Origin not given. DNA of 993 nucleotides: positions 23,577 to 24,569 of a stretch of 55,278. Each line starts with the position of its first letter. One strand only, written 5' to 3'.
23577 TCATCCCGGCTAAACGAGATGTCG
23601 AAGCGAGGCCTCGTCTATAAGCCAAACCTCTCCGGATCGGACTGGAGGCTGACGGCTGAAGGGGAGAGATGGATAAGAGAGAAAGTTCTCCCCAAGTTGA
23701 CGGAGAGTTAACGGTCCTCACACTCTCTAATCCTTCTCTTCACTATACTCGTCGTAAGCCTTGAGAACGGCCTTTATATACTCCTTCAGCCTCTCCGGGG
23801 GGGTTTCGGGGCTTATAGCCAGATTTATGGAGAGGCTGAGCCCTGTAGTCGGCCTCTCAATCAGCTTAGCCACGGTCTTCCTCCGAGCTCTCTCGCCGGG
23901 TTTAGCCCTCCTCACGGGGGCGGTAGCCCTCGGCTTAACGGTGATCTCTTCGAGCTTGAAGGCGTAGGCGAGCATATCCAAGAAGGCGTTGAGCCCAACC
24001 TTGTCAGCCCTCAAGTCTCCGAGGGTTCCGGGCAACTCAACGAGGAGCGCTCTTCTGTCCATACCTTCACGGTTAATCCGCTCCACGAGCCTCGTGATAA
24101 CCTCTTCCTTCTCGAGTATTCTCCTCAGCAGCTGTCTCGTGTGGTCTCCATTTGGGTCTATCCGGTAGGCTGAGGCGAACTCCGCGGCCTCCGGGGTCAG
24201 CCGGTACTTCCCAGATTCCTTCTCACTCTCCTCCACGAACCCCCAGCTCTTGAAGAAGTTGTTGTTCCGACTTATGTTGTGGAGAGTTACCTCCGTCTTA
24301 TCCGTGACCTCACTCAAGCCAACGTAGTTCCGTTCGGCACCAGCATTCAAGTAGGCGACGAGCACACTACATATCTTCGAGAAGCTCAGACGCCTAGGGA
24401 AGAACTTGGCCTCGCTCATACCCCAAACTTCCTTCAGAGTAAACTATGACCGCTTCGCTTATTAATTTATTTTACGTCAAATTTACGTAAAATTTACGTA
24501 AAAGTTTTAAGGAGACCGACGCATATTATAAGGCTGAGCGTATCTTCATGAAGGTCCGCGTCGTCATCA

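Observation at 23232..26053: Candidate undescribed system: four paralogous two-module wHTH proteins plus a divergent wHTH protein around a repeat-bearing promoter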

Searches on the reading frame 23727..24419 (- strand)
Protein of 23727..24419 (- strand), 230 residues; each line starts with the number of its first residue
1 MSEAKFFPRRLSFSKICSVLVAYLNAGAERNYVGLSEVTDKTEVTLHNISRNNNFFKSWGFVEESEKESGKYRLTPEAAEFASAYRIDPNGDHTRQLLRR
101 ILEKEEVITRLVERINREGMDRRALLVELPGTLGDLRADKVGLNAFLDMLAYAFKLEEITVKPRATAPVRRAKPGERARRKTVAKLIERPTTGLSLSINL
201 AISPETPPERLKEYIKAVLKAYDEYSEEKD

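Call 3: search_protein_families(library=pfam, proteins=[window:23727-24419:-], max_evalue=10)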
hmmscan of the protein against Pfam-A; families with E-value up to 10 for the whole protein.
window:23727-24419:- (230 aa): 1 family
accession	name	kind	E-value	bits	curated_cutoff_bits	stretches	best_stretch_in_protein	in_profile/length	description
PF21928.1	XLF_CC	-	0.059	13.7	27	1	93-121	23-51/53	XLF protein coiled-coil region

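Call 4: search_protein_families(library=ncbifam, proteins=[window:23727-24419:-], max_evalue=10)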
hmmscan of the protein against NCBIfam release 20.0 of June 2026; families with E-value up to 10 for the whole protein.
window:23727-24419:- (230 aa): 1 family
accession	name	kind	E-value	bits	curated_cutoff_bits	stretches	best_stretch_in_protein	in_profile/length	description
NF011671.1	PRK15090.1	equivalog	0.006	15.8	275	1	15-80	12-75/256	DNA-binding transcriptional regulator KdgR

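Call 9: find_homologous_proteins(query=window:23727-24419:-, max_evalue=0.001)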
Query window:23727-24419:- (230 aa): 185 proteins with E <= 0.001 among 997 candidates; the best 120 are listed.
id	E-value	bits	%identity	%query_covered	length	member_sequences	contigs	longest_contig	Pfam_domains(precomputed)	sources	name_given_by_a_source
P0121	3.7e-144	496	100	100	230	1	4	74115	-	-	-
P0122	7.9e-127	439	88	100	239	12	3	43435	-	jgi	-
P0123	5.8e-106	371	80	92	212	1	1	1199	-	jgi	-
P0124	3.2e-101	355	70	100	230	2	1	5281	-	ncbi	-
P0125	2.2e-95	336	67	99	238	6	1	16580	-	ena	-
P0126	3.4e-93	329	64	100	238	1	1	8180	-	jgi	-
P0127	7.4e-90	318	62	100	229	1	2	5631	-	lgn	-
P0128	2.4e-89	317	63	99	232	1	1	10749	-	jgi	-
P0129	1.7e-88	314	69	92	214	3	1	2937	-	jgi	-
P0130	1.6e-87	311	63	98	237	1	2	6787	-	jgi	-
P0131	1.9e-87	310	64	99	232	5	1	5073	-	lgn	-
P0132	3.2e-87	310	65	99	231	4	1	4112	-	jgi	-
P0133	2.6e-86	307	62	98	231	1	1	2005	-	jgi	jgi:hypothetical protein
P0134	5.7e-86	306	61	100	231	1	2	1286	-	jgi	jgi:hypothetical protein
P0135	8.1e-86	305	60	100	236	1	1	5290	-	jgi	-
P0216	1.1e-77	279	57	98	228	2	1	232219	-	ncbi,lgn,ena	-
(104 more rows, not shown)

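Call 13: find_related_loci(query=window:23727-24419:-, collection=genome_contigs, flank=6000)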
Query window:23727-24419:- (230 aa) in genome_contigs; peptide patterns used: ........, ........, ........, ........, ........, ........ (x = any residue, [..] = any of these).
77 stretches matched a pattern; 5 encode a relative of the query (tblastn E <= 1e-3); 5 distinct loci.
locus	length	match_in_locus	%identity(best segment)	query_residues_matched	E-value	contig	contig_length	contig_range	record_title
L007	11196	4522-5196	86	1-229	8e-127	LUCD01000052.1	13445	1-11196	MAG: Candidatus Bathyarchaeota archaeon B26-1 scaffold4531, whole genome shotgun sequence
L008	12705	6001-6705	59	1-225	4e-87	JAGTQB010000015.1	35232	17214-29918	MAG: Candidatus Bathyarchaeota archaeon isolate JZ_bin_23 JZ_bin_23_NODE_15, whole genome shotgun sequence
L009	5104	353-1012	60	1-221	1e-84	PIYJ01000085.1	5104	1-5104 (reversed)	MAG: Candidatus Bathyarchaeota archaeon isolate M10_bin190 bin1901_scaffold11604, whole genome shotgun sequence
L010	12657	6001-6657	60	1-221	4e-84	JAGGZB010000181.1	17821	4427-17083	MAG: Candidatus Bathyarchaeota archaeon isolate AUK193 PB_MBMC_147_c_000000000180, whole genome shotgun sequence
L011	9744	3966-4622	59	1-221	7e-83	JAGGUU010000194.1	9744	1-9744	MAG: Candidatus Bathyarchaeota archaeon isolate AUK082 PB_MBMC_036_c_000000000197, whole genome shotgun sequence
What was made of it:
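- Tried and rejected: I ran it with a single sequence and it returned only 5 loci (call 13).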

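Call 16: search_solved_structures(query=A2, max_evalue=10, show_alignments=2)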
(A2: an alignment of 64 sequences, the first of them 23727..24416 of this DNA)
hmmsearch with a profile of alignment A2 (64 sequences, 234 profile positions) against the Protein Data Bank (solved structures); distinct sequences matched with E-value up to 10: 0.

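Call 24: predict_structure(alignment_id=A2)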
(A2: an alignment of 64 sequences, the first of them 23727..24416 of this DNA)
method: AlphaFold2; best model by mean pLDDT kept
length: 229 residues; sequences in the alignment: 64
mean_pLDDT: 83.3   pTM: 0.66
mean pLDDT of the five models: 83.3, 79.5, 76.4, 76.1, 73.5
residues with pLDDT >= 90: 144; 70-90: 40; 50-70: 12; < 50: 33
segments of 3 or more residues with pLDDT < 50: 162-194
pLDDT, mean of each block of 10 residues (from residue 1): 88 98 98 98 97 96 96 98 97 98 95 92 92 90 96 81 41 36 34 57 78 86 74
secondary structure, 60 per line:
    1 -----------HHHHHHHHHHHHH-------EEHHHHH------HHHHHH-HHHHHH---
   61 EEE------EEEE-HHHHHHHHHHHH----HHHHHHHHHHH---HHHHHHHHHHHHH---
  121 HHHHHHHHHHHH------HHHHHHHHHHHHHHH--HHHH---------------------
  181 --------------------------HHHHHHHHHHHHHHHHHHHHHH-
elements in order: H12-24 H34-38 H45-50 H52-57 E61-63 E70-73 H75-86 H91-101 H105-117 H121-132 H139-153 H156-159 H207-228
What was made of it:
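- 23727..24419 (-): D, 230 aa. It has a wH (12-73), a five-helix domain (75-159), a disordered basic linker (161-196), and a conserved strand plus amphipathic helix (about 197-228). AlphaFold2 mean pLDDT is 83 (call 24).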

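Call 26: fold_search(model_id=the predicted structure, library=pdb)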
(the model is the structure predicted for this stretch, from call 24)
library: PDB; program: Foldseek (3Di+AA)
matches with E <= 10: 1387; with E <= 0.001: 0
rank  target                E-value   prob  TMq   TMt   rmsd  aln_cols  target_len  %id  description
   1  8bij_A                6.3e-03  0.97  0.25  0.18   9.8       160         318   14  O-Methyltransferase Plu4894 (mutant I88M, W91L, C97Y, S142L, G146V, Y258M, L270F, S309Y) in complex with SAH (released 2023-03-08)
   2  8bgz_A                7.4e-03  0.97  0.26  0.20   9.5       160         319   16  O-Methyltransferase Plu4890 (mutant H229N) in complex with SAH and AQ-256 (released 2023-03-08)
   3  8bid_A                9.2e-03  1.00  0.25  0.19   5.0        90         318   21  O-Methyltransferase Plu4890 (mutant H229N) in complex with SAH and AQ-270a (released 2023-03-08)
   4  8bgt_A                1.1e-02  1.00  0.24  0.18   5.3        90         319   23  O-Methyltransferase Plu4890 in complex with SAM (released 2023-03-08)
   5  8bie_A                1.4e-02  0.93  0.24  0.18   9.6       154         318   14  O-Methyltransferase Plu4894 in complex with SAH (released 2023-03-08)
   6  8rdm                  1.6e-02  0.89  0.24  0.17  11.8       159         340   16  Holomycin methyltransferase DtpM with SAH (released 2024-10-16)
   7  4o6j                  1.9e-02  0.93  0.24  0.25  10.3       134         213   22  Crystal sturucture of T. acidophilum IdeR (released 2014-05-21)
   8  4rs8_A                2.4e-02  1.00  0.27  0.65   2.3        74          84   20  Apo structure of novel pNOB8 plasmid centromere binding protein (released 2015-09-16)
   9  8bir_B                2.4e-02  0.89  0.24  0.18  11.2       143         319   16  O-Methyltransferase Plu4895 in complex with SAH and AQ-256 (released 2023-03-08)
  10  8bii_H                2.8e-02  1.00  0.26  0.20   4.3        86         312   17  O-Methyltransferase Plu4895 (mutant H229N) in complex with SAH (released 2023-03-08)
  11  8bif_D                3.0e-02  1.00  0.26  0.20   4.1        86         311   15  O-Methyltransferase Plu4892 in complex with SAH (released 2023-03-08)
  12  5k5q_B                3.1e-02  1.00  0.27  0.61   2.4        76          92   21  Structure of AspA-DNA complex: novel centromere bindng protein-centromere complex (released 2016-06-01)
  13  8rdn_D                3.1e-02  0.89  0.25  0.18   9.9       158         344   14  Holomycin methyltransferase DtpM with SAH and XRD-271 (released 2024-10-16)
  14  8rdn_C                3.1e-02  0.85  0.24  0.17  12.1       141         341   16  Holomycin methyltransferase DtpM with SAH and XRD-271 (released 2024-10-16)
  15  8rdn_B                3.3e-02  0.89  0.26  0.19   9.8       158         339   14  Holomycin methyltransferase DtpM with SAH and XRD-271 (released 2024-10-16)
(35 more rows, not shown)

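Call 36: find_encoding_contigs(protein=P0216, flank=8000, max_places=2)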
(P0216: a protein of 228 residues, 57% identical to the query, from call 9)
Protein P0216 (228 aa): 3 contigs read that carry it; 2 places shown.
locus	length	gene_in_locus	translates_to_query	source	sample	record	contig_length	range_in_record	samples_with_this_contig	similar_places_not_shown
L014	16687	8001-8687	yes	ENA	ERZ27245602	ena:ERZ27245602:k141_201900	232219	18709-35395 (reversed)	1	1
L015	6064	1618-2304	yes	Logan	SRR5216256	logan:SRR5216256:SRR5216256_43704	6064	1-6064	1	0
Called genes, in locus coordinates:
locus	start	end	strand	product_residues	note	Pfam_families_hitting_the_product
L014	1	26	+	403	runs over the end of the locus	PF02005:TRM, PF02475:TRM5-TYW2_MTfase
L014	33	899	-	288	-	PF02749:QRPTase_N, PF01729:QRPTase_C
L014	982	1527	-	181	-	PF01958:Asp_DH_C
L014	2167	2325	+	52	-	-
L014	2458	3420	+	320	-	PF01261:AP_endonuc_2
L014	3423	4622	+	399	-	PF01408:GFO_IDH_MocA, PF02894:GFO_IDH_MocA_C, PF22685:Gal80p_C-like (weak), PF22725:GFO_IDH_MocA_C3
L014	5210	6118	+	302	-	PF02007:MtrH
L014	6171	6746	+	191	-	-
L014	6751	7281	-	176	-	PF25213:HVO_A0261_N (weak)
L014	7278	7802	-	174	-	-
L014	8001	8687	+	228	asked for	-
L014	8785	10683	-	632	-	PF02934:GatB_N, PF02938:GAD, PF02637:GatB_Yqey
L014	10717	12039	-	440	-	PF18195:GatD_N, PF00710:Asparaginase, PF17763:Asparaginase_C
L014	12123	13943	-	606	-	PF00456:Transketolase_N, PF00676:E1_dh, PF13292:DXP_synthase_N (faint), PF02779:Transket_pyr, PF02780:Transketolase_C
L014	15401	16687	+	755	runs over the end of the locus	PF19773:DUF6259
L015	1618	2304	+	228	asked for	-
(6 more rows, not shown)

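Call 39: search_protein_families(library=pfam, alignment_id=A2, max_evalue=1)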
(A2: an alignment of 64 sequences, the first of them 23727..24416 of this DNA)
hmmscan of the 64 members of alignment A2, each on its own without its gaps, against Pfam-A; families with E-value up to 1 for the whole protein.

A. member 1, window:23727-24416:- (229 aa): 1 family
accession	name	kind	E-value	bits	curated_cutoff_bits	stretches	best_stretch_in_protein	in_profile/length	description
PF21928.1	XLF_CC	-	0.058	13.7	27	1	92-120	23-51/53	XLF protein coiled-coil region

B. families by the number of members that match (of 64 scanned): 33 families (the first 25 are shown)
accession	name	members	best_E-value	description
PF02082.26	Rrf2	13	0.015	Iron-dependent Transcriptional regulator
PF10100.14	Staph_opine_DH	6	0.0076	Staphylopine dehydrogenase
PF12323.14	HTH_OrfB_IS605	6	0.011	Helix-turn-helix domain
PF21928.1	XLF_CC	6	0.058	XLF protein coiled-coil region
PF19653.4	DUF6156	3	0.015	Family of unknown function (DUF6156)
PF23357.1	DUF7088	2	0.0079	Domain of unknown function (DUF7088)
PF07687.19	M20_dimer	2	0.01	Peptidase dimerisation domain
PF00884.28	Sulfatase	2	0.035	Sulfatase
PF23476.1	DUF7132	2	0.037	Family of unknown function (DUF7132)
PF08363.15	GbpC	2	0.037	Glucan-binding protein C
PF12976.13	DUF3860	2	0.043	Domain of Unknown Function with PDB structure (DUF3860)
PF12229.13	PG_binding_4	2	0.1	Putative peptidoglycan binding domain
PF09754.15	PAC2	1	0.0087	PAC2 family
PF14125.13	DUF4292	1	0.01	Domain of unknown function (DUF4292)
PF14144.11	DOG1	1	0.017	Seed dormancy control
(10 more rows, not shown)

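Call 43: search_protein_families(library=padloc, proteins=[window:23727-24419:-], max_evalue=1)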
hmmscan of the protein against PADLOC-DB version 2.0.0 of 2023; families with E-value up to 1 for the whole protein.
window:23727-24419:- (230 aa): 1 family
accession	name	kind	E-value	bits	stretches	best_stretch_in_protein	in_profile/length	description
PDLC01879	CARF3--CARF_TM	-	0.00094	16.9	1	23-78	164-213/222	-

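Call 44: search_protein_families(library=phrogs, proteins=[window:23727-24419:-], max_evalue=1)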
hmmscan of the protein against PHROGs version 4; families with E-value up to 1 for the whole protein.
window:23727-24419:- (230 aa): 2 families
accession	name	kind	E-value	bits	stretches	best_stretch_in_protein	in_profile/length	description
phrog_1368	-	transcription regulation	0.00051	20.8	1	33-86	28-79/101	transcriptional regulator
phrog_4278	-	unknown function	0.3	11.9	1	42-85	62-107/127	-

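Call 47: search_protein_representatives(alignment_id=A2)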
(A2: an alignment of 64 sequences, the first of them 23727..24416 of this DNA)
Query: 64 sequences, 234 profile positions. Proteins with E-value up to 0.001 (for the whole library): 81; up to 1e-10: 26; up to 1e-30: 6. The best 81 are listed.
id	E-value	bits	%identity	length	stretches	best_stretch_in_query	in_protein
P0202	1.3e-113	394.6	-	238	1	1-232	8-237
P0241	4.5e-65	235.8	-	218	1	2-233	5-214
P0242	8.8e-59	215.2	-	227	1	7-218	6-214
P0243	3.8e-56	206.6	-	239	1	4-219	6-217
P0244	5.4e-56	206.1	-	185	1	85-232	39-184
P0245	2.1e-32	128.9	-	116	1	131-233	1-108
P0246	1.2e-27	113.3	-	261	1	5-233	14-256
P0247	3.7e-27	111.7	-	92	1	2-58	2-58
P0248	3.0e-26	108.7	-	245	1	2-232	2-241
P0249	1.0e-24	103.7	-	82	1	1-56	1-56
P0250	2.9e-17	79.3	-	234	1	5-226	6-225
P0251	3.8e-17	79.0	-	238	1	5-228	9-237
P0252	2.0e-16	76.6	-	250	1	3-231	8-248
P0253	9.0e-16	74.4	-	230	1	6-231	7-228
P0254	1.6e-15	73.7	-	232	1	13-228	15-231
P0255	5.1e-15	72.0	-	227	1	5-228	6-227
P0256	1.3e-13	67.4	-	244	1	6-224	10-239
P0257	3.5e-13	66.0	-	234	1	6-230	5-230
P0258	5.1e-13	65.4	-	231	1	4-227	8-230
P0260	2.8e-12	63.0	-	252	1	4-227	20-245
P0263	2.6e-11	59.9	-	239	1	7-228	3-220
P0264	3.0e-11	59.7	-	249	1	7-222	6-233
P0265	3.8e-11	59.3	-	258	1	6-226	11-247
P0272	2.0e-09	53.7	-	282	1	6-229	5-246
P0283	1.3e-07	47.7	-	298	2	17-219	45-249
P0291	1.5e-06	44.2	-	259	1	12-232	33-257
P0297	6.4e-06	42.2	-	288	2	13-186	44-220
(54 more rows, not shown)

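Call 48: list_cluster_members(proteins=[P0241, P0243, P0246, P0248, P0250, P0252, P0256, P0264, P0272, P0291])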
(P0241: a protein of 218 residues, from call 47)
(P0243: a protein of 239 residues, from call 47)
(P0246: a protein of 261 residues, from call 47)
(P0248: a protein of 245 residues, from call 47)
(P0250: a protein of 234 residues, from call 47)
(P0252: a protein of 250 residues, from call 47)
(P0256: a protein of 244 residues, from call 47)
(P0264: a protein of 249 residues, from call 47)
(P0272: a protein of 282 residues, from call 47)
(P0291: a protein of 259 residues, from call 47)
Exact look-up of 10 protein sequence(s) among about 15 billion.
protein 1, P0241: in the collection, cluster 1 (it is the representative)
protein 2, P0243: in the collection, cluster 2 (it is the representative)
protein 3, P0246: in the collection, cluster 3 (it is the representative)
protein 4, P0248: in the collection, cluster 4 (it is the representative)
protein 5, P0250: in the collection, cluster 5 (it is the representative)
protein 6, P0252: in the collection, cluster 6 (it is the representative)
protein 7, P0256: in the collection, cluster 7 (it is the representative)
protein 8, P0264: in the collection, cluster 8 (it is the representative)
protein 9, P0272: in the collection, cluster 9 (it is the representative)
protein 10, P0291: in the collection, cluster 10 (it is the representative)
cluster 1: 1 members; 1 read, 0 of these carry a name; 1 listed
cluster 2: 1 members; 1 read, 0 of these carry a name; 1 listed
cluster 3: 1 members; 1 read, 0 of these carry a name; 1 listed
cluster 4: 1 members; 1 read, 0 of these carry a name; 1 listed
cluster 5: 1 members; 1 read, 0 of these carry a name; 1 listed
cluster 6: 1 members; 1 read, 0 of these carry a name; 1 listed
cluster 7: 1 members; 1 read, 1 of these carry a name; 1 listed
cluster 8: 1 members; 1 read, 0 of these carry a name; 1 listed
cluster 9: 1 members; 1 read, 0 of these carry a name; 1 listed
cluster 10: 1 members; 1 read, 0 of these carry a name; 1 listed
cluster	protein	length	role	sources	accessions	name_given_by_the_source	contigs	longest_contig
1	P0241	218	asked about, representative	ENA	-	-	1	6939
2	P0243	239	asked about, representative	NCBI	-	-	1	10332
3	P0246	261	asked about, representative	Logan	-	-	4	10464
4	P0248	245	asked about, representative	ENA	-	-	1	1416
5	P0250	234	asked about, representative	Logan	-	-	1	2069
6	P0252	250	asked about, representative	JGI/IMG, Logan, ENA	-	-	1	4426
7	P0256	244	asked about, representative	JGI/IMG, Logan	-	hypothetical protein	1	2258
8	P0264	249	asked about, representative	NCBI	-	-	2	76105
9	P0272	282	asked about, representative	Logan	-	-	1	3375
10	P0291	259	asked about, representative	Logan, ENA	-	-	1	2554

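Call 49: search_protein_families(library=pfam, proteins=[P0246, P0248, P0250, P0252, P0256, P0260, P0272, P0283, P0291, P0297], max_evalue=0.1)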
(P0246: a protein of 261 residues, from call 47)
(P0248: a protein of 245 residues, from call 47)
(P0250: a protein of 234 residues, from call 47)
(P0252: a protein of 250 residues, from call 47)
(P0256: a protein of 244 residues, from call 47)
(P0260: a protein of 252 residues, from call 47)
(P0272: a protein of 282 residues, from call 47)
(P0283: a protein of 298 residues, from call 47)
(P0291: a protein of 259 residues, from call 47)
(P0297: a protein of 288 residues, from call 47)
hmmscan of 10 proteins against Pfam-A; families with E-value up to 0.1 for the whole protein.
P0246 (261 aa): 2 families
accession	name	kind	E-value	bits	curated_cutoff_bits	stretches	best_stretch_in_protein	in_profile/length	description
PF09821.14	AAA_assoc_C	-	0.08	14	27.6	0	81-170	32-118/119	C-terminal AAA-associated domain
PF03444.21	HrcA_DNA-bdg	-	0.087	12.9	21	0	39-95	20-75/79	Winged helix-turn-helix transcription repressor, HrcA DNA-binding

P0248 (245 aa): 3 families
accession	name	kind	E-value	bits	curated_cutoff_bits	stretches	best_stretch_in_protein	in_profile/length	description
PF12802.13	MarR_2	-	0.014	15.9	27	1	34-65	21-52/61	MarR family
PF25213.1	HVO_A0261_N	-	0.033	14.5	35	0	40-68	31-59/86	HVO_A0261 N-terminal domain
PF09339.16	HTH_IclR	-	0.058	13.6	22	0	40-66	25-51/52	IclR helix-turn-helix domain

P0250 (234 aa): 0 families

P0252 (250 aa): 1 family
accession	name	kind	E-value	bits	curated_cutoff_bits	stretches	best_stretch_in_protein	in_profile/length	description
PF01535.26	PPR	-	0.052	14.3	25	0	149-170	4-25/31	PPR repeat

P0256 (244 aa): 6 families
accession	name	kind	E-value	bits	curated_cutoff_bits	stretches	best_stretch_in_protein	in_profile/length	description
PF21715.3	CggR_N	-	0.00014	22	30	0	43-85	25-67/71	CggR N-terminal DNA binding domain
PF09821.14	AAA_assoc_C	-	0.0059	17.6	27.6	1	51-130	13-91/119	C-terminal AAA-associated domain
PF14947.12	HTH_45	-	0.0079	16.6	25.5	1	56-85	40-69/77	Winged helix-turn-helix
PF13601.12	HTH_34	-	0.013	16.1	27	1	27-71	8-50/80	Winged helix DNA-binding domain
PF18662.7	HTH_56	-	0.028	14.9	26.2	0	56-103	29-76/111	Cch helix turn helix domain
PF25213.1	HVO_A0261_N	-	0.087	13.2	35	0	32-85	21-74/86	HVO_A0261 N-terminal domain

P0260 (252 aa): 3 families
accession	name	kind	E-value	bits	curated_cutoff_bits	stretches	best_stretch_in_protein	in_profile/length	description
PF03444.21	HrcA_DNA-bdg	-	0.031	14.4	21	0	36-100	10-75/79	Winged helix-turn-helix transcription repressor, HrcA DNA-binding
PF22413.2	OGT_N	-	0.045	14.3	27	0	137-175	26-64/72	Methylated DNA-protein cysteine MeTransferase OGT N-terminal domain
PF09821.14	AAA_assoc_C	-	0.065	14.3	27.6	1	106-176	48-119/119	C-terminal AAA-associated domain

P0272 (282 aa): 1 family
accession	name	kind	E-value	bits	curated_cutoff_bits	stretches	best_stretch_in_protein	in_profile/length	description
PF09439.16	SRPRB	-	0.091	12.6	25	0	207-273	98-163/178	Signal recognition particle receptor beta subunit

P0283 (298 aa): 1 family
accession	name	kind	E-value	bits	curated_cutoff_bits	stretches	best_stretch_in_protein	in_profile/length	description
PF14947.12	HTH_45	-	0.069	13.6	25.5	0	84-115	41-70/77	Winged helix-turn-helix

P0291 (259 aa): 0 families

P0297 (288 aa): 1 family
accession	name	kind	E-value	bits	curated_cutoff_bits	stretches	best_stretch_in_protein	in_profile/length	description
PF23980.1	Phage_tail_tube_init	-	0.024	14.7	27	1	38-81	80-123/258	Putative phage tail tube initiator protein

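Call 50: find_encoding_contigs(protein=P0264, flank=8000, max_places=2)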
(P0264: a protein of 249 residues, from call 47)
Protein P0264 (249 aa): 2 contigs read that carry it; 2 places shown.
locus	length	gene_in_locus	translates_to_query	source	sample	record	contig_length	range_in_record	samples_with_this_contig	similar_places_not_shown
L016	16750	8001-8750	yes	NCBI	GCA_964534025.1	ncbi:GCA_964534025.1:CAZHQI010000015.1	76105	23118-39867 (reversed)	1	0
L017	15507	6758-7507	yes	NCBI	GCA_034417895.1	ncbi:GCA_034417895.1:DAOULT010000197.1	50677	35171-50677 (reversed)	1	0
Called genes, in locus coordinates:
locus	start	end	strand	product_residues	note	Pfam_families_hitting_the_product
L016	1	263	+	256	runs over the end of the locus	-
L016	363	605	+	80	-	-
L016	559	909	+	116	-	PF01245:Ribosomal_L19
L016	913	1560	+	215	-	PF01351:RNase_HII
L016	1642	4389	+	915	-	PF02516:STT3 (weak), PF13231:PMT_2, PF07691:PA14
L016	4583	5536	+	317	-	-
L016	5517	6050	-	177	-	-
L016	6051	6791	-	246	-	-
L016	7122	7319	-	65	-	-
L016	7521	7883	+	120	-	PF06739:SBBP (faint), PF08450:SGL (faint), PF01436:NHL (weak)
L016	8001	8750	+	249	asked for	-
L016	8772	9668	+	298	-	-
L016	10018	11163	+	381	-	PF01071:GARS_A (faint), PF08442:ATP-grasp_2, PF13549:ATP-grasp_5, PF24948:Citrate_synth_N, PF00549:Ligase_CoA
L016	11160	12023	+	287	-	PF02629:CoA_binding, PF13380:CoA_binding_2 (weak), PF00549:Ligase_CoA, PF13607:Succ_CoA_lig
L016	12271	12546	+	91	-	PF14697:Fer4_21 (faint), PF13484:Fer4_16 (faint), PF25160:LdpA_Fe-S-bd (faint), PF12797:Fer4_2 (weak), PF00037:Fer4 (weak), PF13237:Fer4_10 (weak), PF12838:Fer4_7, PF13187:Fer4_9 (weak), +2 more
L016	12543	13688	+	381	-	PF01855:POR_N, PF02780:Transketolase_C (weak), PF17147:PFOR_II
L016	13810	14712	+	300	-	PF02775:TPP_enzyme_C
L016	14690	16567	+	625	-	PF09852:DUF2079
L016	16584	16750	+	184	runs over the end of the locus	PF01558:POR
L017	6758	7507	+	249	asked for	-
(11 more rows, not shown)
